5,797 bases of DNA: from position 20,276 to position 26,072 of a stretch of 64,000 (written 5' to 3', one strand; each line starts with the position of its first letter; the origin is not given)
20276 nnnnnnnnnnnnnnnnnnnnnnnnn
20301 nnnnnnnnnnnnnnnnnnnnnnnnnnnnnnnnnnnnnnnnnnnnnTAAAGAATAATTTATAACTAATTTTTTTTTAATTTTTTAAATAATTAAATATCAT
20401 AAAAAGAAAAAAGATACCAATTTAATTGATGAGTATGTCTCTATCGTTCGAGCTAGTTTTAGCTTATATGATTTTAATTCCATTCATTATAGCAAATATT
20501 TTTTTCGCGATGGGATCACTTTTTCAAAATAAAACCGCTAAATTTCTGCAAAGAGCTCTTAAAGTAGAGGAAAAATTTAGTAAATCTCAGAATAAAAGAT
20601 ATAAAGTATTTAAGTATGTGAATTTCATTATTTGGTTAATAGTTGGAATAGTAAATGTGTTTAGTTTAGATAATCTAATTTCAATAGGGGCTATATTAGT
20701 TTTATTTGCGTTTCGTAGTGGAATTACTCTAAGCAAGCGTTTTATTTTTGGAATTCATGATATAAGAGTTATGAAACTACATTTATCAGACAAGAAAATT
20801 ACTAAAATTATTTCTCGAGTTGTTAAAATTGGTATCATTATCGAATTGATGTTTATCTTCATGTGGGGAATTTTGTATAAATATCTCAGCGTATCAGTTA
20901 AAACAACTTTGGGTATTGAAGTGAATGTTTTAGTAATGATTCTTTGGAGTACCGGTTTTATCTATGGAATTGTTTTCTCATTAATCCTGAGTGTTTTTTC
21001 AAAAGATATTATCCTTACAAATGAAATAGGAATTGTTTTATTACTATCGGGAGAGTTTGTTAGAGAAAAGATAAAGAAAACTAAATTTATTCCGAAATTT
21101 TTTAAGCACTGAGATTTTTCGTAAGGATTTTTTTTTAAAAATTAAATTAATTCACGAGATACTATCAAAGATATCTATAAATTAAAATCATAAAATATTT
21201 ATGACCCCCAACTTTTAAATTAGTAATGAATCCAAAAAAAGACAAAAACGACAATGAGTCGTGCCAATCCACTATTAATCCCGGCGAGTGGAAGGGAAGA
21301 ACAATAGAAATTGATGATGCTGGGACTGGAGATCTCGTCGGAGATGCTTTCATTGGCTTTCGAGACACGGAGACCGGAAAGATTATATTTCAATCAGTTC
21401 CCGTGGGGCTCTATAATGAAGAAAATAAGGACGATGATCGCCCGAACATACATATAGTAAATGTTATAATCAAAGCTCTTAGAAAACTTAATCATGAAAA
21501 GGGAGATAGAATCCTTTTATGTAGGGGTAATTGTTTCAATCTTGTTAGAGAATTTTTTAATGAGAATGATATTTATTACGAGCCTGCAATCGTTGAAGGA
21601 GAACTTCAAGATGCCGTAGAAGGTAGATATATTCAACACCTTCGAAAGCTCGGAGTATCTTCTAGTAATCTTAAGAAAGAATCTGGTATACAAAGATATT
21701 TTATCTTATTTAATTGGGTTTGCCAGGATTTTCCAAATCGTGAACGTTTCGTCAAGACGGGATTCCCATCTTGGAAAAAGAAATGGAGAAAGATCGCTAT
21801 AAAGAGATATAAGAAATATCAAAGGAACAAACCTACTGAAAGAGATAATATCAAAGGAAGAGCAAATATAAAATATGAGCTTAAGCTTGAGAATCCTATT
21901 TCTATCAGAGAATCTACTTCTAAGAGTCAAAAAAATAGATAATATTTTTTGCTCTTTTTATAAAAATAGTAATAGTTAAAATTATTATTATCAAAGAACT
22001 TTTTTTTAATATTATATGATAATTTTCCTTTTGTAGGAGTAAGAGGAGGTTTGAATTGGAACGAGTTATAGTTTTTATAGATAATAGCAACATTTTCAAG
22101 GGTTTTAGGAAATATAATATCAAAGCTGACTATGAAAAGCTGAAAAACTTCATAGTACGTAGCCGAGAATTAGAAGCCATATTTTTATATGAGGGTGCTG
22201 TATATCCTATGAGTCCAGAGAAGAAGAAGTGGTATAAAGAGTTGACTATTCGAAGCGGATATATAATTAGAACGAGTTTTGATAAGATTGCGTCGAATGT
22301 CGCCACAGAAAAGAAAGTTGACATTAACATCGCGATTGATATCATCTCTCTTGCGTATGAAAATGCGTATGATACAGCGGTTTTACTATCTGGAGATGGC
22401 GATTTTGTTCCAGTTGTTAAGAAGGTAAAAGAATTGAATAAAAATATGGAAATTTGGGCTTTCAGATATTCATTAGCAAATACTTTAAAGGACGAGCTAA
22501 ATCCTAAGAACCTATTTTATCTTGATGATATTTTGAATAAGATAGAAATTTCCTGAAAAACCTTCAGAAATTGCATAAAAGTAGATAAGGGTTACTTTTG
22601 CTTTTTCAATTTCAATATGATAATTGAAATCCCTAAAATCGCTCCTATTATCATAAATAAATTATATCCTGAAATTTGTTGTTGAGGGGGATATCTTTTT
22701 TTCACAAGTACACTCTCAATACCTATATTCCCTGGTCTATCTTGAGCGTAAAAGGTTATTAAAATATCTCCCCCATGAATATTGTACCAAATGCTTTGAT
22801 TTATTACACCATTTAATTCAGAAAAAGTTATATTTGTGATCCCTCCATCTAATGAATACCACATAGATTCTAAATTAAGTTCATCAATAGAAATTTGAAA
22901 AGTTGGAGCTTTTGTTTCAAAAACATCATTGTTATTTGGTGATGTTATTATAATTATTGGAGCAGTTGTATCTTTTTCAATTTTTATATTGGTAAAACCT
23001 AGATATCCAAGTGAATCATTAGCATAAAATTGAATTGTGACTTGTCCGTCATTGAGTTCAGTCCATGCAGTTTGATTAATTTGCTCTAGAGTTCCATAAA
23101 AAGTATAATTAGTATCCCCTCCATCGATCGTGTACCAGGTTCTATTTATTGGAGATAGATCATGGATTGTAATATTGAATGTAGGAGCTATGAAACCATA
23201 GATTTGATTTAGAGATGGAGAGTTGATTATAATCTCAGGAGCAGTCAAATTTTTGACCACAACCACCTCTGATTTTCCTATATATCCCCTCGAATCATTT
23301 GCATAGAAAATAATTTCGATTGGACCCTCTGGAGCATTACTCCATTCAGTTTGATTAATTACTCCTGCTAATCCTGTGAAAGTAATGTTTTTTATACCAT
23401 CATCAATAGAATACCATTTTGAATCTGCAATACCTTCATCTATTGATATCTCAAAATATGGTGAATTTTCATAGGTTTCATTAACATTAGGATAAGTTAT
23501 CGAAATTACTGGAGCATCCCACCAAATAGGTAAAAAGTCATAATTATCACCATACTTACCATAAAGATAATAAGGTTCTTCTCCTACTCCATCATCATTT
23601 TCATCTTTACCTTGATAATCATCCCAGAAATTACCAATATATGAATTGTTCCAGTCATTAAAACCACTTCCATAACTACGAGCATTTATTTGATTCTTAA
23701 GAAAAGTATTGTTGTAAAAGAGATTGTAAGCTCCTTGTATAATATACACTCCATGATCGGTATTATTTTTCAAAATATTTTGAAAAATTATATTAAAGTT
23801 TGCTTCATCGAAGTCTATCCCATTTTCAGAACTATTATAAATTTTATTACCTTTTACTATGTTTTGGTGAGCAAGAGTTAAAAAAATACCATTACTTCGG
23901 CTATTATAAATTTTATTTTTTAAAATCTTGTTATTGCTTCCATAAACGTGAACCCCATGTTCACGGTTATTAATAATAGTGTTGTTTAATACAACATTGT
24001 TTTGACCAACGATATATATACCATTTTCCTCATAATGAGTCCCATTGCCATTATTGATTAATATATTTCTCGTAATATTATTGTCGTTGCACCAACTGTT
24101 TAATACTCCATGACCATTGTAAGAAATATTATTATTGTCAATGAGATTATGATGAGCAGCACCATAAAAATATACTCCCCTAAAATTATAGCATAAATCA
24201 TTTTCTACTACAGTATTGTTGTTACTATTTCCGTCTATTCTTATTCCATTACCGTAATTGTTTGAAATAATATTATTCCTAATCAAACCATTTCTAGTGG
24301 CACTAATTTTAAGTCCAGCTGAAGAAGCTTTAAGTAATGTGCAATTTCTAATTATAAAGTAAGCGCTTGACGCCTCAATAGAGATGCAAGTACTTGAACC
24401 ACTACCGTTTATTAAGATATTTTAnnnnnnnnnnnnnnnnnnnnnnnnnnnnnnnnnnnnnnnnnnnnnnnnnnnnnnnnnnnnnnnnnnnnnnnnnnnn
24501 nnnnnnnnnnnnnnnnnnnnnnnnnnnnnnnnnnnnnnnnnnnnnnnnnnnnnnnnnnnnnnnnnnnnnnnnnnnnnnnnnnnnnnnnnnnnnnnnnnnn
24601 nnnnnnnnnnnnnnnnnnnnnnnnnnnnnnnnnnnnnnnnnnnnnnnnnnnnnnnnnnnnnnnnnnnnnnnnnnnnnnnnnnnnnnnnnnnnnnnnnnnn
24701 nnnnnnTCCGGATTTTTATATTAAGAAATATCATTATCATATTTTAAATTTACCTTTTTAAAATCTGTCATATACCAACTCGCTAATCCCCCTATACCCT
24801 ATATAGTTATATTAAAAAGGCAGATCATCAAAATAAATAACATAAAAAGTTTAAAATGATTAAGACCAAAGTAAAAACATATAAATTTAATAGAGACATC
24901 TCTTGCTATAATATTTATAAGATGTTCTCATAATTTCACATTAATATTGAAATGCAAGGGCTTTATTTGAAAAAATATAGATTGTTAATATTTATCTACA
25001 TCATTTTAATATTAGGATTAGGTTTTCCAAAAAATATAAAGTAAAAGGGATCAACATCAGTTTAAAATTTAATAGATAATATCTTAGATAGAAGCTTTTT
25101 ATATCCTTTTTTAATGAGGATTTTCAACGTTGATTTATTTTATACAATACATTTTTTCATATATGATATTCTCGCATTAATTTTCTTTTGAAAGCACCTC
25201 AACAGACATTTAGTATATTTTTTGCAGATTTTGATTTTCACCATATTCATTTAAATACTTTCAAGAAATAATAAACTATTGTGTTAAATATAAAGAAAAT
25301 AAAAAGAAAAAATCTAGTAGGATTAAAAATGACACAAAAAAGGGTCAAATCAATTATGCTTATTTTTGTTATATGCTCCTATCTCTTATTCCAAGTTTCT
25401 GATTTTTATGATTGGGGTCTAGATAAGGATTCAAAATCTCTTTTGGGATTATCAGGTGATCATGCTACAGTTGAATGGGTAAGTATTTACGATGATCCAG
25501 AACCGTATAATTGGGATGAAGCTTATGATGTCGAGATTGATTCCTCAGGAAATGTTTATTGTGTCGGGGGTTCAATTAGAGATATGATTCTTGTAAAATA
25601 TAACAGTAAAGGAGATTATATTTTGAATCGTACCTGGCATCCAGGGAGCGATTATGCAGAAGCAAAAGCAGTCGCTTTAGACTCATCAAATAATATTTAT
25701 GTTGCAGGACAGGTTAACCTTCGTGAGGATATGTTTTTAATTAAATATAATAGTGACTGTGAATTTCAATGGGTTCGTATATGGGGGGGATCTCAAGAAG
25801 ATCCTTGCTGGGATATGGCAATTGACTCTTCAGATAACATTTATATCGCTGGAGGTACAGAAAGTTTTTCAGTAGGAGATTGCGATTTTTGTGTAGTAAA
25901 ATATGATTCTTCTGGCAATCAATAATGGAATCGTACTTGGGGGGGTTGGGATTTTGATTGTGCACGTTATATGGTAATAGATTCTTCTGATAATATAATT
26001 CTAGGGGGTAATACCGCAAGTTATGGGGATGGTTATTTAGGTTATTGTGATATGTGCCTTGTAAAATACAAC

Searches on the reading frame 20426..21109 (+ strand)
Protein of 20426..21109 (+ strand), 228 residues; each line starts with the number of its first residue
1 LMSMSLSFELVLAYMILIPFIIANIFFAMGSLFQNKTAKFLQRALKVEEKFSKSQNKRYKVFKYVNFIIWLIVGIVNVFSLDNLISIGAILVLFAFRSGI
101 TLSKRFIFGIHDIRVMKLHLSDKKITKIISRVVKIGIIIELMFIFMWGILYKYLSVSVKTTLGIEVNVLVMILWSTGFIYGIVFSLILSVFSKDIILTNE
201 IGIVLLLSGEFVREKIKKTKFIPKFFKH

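Call 18: search_protein_families(library=ncbifam, proteins=[window:20426-21109:+], max_evalue=1)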
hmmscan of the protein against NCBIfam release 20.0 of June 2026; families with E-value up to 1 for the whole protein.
window:20426-21109:+ (228 aa): 0 families

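Call 19: search_protein_families(library=pfam, proteins=[window:20426-21109:+], max_evalue=1)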
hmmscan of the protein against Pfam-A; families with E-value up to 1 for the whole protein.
window:20426-21109:+ (228 aa): 1 family
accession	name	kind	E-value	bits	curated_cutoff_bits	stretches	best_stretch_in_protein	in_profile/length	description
PF17512.7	Sh_2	-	0.39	10.9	27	1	85-128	34-77/174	Metapneumovirus Small hydrophobic protein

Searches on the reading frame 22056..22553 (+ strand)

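Call 18: search_protein_families(library=ncbifam, proteins=[window:22056-22553:+], max_evalue=1)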
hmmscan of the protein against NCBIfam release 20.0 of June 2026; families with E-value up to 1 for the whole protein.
window:22056-22553:+ (166 aa): 3 families
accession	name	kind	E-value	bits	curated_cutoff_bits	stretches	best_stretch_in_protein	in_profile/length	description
TIGR00288.1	TIGR00288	hypoth_equivalog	5.2e-06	26.4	178.45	1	83-133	84-134/160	TIGR00288 family NYN domain-containing protein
TIGR01347.1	sucB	equivalog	0.052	12.8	378.65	1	56-128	220-290/404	dihydrolipoyllysine-residue succinyltransferase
NF010444.1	PRK13870.1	equivalog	0.11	12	250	1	9-97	49-146/234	autoinducer-binding transcriptional regulator TraR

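Call 19: search_protein_families(library=pfam, proteins=[window:22056-22553:+], max_evalue=1)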
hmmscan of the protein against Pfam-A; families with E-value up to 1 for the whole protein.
window:22056-22553:+ (166 aa): 1 family
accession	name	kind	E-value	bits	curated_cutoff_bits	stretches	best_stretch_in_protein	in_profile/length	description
PF01936.24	NYN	-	8.5e-25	88.4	24.2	1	3-142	1-132/145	NYN domain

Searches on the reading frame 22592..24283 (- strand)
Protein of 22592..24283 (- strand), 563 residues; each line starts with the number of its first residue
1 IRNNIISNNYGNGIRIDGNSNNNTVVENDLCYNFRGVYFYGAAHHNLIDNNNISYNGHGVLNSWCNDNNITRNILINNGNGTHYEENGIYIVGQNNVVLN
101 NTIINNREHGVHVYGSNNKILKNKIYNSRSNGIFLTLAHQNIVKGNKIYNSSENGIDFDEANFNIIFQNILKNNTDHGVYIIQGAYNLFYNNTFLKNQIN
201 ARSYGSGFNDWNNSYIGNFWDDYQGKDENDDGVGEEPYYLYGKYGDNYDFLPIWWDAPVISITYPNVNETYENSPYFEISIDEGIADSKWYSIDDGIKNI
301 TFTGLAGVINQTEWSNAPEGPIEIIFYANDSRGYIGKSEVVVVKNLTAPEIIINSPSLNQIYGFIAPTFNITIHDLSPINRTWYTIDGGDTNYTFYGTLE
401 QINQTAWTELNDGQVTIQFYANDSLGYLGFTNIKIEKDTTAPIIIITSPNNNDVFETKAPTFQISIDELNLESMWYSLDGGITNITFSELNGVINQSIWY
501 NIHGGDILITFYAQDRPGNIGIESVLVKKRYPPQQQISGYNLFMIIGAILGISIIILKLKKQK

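Call 72: search_protein_families(library=pfam, proteins=[window:22592-24283:-], max_evalue=0.001)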
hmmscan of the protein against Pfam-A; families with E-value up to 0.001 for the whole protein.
window:22592-24283:- (563 aa): 2 families
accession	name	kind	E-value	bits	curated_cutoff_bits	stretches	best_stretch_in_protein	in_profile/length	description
PF05048.19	NosD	-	2.3e-28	99.5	23.6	2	80-225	54-212/212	Periplasmic copper-binding protein (NosD)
PF13229.12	Beta_helix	-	6.2e-22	78.4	25.9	2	86-212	23-148/158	Right handed beta helix region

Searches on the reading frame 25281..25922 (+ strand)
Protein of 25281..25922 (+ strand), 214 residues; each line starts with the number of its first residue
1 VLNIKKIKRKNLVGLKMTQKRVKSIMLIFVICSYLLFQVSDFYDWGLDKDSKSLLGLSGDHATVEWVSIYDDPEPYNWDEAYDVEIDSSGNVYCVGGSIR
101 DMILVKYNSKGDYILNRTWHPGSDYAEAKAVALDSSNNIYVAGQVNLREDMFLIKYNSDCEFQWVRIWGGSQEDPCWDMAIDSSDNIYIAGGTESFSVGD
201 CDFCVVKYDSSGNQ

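Call 72: search_protein_families(library=pfam, proteins=[window:25281-25922:+], max_evalue=0.001)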
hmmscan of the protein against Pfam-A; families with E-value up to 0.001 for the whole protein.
window:25281-25922:+ (214 aa): 1 family
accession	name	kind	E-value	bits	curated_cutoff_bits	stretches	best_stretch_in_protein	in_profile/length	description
PF06739.17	SBBP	-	4.2e-11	43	20.5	0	163-193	1-32/38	Beta-propeller repeat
